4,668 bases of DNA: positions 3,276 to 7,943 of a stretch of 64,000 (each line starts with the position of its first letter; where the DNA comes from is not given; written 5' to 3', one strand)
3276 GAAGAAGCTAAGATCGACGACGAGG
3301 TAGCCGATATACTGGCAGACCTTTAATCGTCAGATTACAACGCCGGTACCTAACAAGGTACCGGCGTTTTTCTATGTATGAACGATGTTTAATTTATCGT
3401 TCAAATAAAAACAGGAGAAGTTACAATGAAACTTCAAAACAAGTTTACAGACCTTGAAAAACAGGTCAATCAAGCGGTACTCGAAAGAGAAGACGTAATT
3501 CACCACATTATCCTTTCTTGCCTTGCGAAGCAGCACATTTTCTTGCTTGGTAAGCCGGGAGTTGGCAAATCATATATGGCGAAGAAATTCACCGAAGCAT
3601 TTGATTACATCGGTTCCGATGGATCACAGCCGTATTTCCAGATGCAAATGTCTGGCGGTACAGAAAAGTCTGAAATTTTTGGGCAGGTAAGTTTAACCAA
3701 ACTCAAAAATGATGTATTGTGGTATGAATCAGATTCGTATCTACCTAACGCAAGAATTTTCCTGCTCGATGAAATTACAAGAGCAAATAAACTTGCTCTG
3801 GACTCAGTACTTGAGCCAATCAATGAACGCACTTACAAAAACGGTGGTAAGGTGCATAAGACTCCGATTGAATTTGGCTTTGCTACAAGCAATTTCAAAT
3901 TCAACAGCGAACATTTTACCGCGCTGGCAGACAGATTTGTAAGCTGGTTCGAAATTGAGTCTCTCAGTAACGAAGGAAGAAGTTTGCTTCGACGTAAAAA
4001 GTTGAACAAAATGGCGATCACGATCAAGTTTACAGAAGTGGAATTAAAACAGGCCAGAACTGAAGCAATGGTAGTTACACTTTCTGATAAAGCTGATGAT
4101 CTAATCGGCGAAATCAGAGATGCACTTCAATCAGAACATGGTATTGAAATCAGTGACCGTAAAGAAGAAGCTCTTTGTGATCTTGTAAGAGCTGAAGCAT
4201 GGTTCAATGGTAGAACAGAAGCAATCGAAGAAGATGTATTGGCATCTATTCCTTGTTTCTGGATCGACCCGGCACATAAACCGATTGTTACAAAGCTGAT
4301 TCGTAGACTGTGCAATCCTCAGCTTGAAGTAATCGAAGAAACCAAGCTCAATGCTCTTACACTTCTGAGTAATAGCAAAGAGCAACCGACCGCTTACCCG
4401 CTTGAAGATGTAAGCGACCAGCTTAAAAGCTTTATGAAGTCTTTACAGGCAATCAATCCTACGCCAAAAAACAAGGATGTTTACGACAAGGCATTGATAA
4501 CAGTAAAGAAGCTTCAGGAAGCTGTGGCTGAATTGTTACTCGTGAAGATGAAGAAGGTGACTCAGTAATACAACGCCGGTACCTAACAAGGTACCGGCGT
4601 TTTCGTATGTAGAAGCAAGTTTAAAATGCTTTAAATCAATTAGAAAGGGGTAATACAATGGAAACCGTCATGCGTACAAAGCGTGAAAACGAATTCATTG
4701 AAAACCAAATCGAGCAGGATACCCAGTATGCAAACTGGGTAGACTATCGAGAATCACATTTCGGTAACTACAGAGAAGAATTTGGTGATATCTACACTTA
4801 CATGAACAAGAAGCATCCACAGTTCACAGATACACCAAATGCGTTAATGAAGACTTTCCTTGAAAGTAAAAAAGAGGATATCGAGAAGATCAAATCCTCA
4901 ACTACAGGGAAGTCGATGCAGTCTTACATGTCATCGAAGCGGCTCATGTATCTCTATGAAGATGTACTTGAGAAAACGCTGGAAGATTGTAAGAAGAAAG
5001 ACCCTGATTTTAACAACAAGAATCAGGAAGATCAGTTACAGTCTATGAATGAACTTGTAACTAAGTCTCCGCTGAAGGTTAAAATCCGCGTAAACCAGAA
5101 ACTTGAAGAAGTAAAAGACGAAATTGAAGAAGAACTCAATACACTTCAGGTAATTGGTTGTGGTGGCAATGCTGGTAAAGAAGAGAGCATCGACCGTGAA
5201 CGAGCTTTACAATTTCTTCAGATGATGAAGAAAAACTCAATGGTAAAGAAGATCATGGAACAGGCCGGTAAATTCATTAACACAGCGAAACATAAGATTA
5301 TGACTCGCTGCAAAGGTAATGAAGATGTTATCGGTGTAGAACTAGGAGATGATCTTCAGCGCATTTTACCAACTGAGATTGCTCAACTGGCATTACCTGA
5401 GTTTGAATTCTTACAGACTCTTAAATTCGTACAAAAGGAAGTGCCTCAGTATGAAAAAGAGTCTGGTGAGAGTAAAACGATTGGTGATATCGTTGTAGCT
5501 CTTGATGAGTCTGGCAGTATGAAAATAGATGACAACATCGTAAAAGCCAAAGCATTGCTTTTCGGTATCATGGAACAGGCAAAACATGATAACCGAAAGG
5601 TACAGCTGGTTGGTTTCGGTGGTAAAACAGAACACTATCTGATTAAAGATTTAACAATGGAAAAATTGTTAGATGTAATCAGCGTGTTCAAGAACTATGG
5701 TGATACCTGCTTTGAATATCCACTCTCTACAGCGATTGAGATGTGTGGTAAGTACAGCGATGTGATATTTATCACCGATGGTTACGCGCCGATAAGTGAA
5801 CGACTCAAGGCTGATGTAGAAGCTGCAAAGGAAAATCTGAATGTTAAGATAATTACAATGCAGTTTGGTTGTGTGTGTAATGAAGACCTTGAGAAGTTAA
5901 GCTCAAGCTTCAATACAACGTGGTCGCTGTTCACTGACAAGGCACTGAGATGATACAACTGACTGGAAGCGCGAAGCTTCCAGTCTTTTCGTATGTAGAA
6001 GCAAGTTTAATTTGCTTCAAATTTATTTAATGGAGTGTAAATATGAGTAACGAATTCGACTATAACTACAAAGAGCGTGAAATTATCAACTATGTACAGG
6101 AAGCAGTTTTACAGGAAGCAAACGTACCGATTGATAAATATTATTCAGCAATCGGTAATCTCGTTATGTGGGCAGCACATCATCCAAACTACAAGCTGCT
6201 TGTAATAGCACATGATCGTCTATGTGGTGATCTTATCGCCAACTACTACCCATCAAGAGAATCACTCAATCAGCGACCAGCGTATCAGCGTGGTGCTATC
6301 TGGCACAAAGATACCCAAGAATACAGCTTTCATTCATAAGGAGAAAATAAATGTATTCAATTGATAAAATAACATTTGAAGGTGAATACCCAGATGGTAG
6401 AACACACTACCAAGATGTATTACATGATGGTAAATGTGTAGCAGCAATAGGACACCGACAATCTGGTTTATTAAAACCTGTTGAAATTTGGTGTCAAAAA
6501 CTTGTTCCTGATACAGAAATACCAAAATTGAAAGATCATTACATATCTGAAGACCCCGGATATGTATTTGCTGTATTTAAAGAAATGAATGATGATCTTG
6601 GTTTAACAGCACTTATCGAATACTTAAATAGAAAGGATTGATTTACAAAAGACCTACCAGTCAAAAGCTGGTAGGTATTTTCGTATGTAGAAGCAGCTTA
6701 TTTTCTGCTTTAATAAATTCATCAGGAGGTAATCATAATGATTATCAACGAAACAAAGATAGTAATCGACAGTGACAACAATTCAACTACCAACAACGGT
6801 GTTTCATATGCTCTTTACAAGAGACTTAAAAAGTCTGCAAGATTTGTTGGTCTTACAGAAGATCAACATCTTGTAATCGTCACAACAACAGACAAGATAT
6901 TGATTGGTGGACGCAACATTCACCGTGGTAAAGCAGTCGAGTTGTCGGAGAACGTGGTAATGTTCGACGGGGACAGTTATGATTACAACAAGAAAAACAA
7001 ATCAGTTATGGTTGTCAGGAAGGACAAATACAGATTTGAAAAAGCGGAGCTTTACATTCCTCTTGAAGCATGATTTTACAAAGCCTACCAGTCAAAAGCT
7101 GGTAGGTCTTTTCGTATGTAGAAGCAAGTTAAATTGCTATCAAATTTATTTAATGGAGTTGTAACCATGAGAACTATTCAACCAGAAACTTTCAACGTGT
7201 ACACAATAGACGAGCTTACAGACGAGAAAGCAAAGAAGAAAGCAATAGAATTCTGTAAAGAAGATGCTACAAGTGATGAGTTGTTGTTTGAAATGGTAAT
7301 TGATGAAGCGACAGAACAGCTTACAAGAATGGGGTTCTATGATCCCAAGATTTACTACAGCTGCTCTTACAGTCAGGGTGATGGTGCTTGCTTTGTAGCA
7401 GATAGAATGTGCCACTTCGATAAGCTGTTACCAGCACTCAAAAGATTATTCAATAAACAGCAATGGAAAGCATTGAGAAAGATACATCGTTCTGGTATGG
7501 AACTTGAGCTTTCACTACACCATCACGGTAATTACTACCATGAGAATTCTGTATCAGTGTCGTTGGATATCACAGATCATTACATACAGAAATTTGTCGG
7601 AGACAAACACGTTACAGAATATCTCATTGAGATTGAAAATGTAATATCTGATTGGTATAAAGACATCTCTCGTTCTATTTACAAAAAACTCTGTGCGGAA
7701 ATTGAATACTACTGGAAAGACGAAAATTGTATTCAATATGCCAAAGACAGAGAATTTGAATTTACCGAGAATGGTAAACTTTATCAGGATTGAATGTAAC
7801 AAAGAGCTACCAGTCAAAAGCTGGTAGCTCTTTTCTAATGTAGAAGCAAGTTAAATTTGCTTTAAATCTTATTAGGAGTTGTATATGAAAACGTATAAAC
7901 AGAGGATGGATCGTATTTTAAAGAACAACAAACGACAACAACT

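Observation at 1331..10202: Eleven copies of one composite terminator / TATGTA-box / covarying-hairpin cassette split the early region into single-gene units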

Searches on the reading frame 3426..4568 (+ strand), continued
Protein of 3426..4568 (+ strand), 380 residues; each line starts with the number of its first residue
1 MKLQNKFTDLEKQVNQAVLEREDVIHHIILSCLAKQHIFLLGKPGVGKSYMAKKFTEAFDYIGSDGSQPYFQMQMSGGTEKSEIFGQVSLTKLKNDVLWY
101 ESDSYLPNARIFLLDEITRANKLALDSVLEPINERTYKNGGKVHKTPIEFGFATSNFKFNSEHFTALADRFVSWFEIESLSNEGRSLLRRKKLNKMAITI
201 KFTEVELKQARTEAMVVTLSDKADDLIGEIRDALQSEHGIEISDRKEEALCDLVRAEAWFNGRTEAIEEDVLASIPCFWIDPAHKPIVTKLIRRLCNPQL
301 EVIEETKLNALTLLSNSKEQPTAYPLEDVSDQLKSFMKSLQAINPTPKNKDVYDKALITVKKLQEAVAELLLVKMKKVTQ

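Call 34: find_related_loci(query=A2, collection=metagenome_contigs, flank=10000)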
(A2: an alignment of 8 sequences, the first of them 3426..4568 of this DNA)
Query A2 (380 aa) in metagenome_contigs; peptide patterns used: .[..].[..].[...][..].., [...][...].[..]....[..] (x = any residue, [..] = any of these).
174 stretches matched a pattern; 7 encode a relative of the query (tblastn E <= 1e-3); 7 distinct loci.
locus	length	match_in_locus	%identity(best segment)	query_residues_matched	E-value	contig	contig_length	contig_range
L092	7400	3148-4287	95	1-380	0e+0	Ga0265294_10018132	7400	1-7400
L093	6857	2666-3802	92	1-379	0e+0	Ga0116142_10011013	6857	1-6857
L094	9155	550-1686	92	1-379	0e+0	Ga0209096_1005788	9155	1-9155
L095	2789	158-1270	92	1-371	0e+0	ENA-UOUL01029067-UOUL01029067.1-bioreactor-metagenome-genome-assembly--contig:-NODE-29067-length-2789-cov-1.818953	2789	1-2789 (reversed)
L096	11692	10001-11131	38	1-375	5e-80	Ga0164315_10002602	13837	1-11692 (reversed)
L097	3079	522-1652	39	1-375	1e-80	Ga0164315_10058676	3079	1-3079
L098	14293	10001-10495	21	7-177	2e-6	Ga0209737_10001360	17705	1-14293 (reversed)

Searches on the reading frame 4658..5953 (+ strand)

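Call 5: search_protein_families(library=phrogs, proteins=[window:4658-5953:+], max_evalue=0.001)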
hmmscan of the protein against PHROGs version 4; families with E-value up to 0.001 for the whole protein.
window:4658-5953:+ (431 aa): 2 families
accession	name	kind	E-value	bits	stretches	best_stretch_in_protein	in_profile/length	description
phrog_24053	-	unknown function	2.2e-23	83.9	1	134-418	205-493/515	-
phrog_1314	-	DNA, RNA and nucleotide metabolism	2.4e-05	24.6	1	271-387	259-368/394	HNH endonuclease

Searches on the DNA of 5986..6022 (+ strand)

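Call 71: build_rna_model(alignment_id=A6, structure=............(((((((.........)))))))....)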
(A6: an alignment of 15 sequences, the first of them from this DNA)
Model R1 built from alignment A6 (15 sequences, 39 columns); structure: as given.
model positions 37; base pairs 7; branch points 0; effective number of sequences 15; information 1.39 bits per position. Calibrated on 0.2 Mb of random sequence (short: E-values are rough).
structure used (alignment columns):
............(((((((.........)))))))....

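Call 72: search_with_rna_model(model_id=R1, sources=[window, L039, L040, L041, L043, L092, L093, L094, L095, L096, L099], max_evalue=1, make_alignment=true)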
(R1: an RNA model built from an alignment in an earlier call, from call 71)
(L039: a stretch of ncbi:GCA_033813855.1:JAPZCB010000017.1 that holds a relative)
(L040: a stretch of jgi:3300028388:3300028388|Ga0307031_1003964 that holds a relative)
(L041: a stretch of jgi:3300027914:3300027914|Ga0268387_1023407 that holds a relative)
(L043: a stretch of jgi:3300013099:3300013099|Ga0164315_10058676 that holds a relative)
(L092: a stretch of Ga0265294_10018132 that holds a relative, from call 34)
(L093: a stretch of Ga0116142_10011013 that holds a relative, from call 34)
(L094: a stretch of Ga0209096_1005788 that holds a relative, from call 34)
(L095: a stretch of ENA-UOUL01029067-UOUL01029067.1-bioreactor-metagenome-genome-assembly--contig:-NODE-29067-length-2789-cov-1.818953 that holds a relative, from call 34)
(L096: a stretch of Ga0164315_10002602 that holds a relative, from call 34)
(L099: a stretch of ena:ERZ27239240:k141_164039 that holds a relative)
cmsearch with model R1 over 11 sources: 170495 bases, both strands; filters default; matches with E-value up to 1: 56.
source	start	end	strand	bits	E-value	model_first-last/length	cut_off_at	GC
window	5986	6022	+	61.6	8.9e-10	1-37/37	no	0.27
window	10143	10179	+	61.3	1e-09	1-37/37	no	0.24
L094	6081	6117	+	61.3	1e-09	1-37/37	no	0.24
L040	2602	2639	+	60.8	1.3e-09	1-37/37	no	0.24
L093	5507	5544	+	60.4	1.5e-09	1-37/37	no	0.29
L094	3391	3428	+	60.4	1.5e-09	1-37/37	no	0.29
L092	5987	6022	+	59.7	2.1e-09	1-37/37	no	0.28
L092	5711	5746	+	59.4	2.4e-09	1-37/37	no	0.25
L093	5838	5873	+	59.4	2.4e-09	1-37/37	no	0.25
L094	3722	3757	+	59.4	2.4e-09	1-37/37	no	0.25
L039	6871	6909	+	58.5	3.6e-09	1-37/37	no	0.23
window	7831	7867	+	58.4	3.7e-09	1-37/37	no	0.22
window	9024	9060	+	58.4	3.8e-09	1-37/37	no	0.32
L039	8613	8650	+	58.3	3.9e-09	1-37/37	no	0.26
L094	8856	8892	+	58.2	4.2e-09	1-37/37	no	0.22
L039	10820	10857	+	57.2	6.4e-09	1-37/37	no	0.21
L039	8263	8301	+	57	7e-09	1-37/37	no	0.28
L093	5229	5267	+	57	7e-09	1-37/37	no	0.28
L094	3113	3151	+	57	7e-09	1-37/37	no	0.28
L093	3841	3877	+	55.8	1.2e-08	1-37/37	no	0.27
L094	1725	1761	+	55.8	1.2e-08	1-37/37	no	0.27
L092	4322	4358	+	55.5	1.4e-08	1-37/37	no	0.24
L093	6188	6224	+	54.9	1.9e-08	1-37/37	no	0.27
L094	4072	4108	+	54.9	1.9e-08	1-37/37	no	0.27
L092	6807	6844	+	53.6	3.4e-08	1-37/37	no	0.29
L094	7483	7518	+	52.1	6.5e-08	1-37/37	no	0.28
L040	3992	4029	+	51.2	1e-07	1-37/37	no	0.26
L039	12344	12382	+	49.9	1.8e-07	1-37/37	no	0.28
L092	7237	7273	+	48.9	2.8e-07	1-37/37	no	0.27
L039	3743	3778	+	48.2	4e-07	1-37/37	no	0.25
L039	9691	9727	+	47.7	4.8e-07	1-37/37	no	0.3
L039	11536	11571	+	47.5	5.5e-07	1-37/37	no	0.22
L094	5360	5396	+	47.5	5.5e-07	1-37/37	no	0.27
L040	6391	6428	+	45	1.7e-06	1-37/37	no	0.29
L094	4884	4925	+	41.3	9.2e-06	1-37/37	no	0.29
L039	9213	9253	+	36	0.0001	1-37/37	no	0.27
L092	1540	1579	+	34.6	0.00019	1-37/37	no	0.25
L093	1491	1523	+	27.9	0.004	1-37/37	no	0.27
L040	213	252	+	27.4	0.0051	1-37/37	no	0.28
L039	4513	4550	+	25.9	0.01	1-37/37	no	0.32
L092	1088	1125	+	25.5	0.012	1-37/37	no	0.32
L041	7811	7847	+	21.7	0.069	1-37/37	no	0.27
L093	617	658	+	20.3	0.13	1-37/37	no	0.26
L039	4152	4190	+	19.9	0.15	1-37/37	no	0.21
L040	1363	1403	+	19.8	0.16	1-37/37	no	0.29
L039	3310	3351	+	18.8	0.26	1-37/37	no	0.26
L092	1993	2025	+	18.3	0.33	1-37/37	no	0.36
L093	62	86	+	17.3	0.52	1-37/37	no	0.32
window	5998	6018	-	17.2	0.54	13-33/37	no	0.33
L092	5999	6018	-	17.1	0.57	13-33/37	no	0.35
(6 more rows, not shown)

Alignment A7: 56 matches aligned to the model, 63 columns, each read 5' to 3' on its own strand. Consensus structure (alignment columns), stored with it:
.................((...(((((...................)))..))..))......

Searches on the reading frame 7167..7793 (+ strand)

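Call 5: search_protein_families(library=phrogs, proteins=[window:7167-7793:+], max_evalue=0.001)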
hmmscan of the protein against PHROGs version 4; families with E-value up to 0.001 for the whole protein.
window:7167-7793:+ (208 aa): 2 families
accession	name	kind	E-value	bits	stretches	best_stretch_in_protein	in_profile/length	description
phrog_5162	-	unknown function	6.7e-32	111.7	1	7-204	5-196/201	-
phrog_10310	-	unknown function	1.9e-05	25.6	1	7-206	6-211/212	-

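Call 50: search_protein_families(library=pfam, proteins=[window:7167-7793:+], max_evalue=0.05)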
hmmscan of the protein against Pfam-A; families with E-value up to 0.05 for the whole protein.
window:7167-7793:+ (208 aa): 0 families
